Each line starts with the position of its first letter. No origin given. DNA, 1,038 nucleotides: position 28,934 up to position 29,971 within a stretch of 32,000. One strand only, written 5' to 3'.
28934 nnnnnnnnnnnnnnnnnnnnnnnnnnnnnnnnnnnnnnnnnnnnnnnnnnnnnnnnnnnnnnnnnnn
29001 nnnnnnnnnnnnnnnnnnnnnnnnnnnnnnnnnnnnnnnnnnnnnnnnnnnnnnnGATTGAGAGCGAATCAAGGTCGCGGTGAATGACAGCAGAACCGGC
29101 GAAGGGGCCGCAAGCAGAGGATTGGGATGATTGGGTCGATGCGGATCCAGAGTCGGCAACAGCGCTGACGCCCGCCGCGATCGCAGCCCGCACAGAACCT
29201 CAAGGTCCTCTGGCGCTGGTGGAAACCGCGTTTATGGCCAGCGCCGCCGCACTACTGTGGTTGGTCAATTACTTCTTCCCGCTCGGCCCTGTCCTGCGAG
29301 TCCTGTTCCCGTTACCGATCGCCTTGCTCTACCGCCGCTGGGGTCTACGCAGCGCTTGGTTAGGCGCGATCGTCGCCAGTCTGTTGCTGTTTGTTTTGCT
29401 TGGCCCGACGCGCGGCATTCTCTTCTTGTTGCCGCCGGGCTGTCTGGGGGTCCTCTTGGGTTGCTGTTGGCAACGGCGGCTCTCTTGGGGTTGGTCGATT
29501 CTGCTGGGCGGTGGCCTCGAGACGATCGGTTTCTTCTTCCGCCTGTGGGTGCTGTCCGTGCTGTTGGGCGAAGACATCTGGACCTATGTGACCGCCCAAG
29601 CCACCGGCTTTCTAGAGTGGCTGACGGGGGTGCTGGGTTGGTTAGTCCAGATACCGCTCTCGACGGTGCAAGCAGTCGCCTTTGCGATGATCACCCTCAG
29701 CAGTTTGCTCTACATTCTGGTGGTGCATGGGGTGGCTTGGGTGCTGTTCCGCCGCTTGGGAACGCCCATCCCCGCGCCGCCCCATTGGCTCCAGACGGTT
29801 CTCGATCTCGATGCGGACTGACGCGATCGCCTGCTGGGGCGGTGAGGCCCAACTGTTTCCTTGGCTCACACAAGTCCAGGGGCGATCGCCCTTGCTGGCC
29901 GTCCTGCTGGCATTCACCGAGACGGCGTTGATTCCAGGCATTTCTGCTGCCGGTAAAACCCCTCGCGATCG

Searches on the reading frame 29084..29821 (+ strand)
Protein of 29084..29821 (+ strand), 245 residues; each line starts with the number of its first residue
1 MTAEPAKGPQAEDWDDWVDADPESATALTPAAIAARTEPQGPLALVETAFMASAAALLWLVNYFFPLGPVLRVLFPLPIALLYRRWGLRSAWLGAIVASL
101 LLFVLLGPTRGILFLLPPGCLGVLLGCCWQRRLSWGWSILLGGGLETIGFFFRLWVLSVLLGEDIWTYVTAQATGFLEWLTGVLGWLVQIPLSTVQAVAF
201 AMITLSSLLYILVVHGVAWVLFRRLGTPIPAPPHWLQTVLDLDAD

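Call 95: search_protein_families(library=pfam, proteins=[window:29084-29821:+], max_evalue=0.001)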
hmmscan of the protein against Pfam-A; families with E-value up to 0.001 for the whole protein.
window:29084-29821:+ (245 aa): 1 family
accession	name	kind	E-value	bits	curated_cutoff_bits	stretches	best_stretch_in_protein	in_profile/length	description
PF09991.14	DUF2232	-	3e-16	59.9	27.8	1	55-233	4-195/290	Predicted membrane protein (DUF2232)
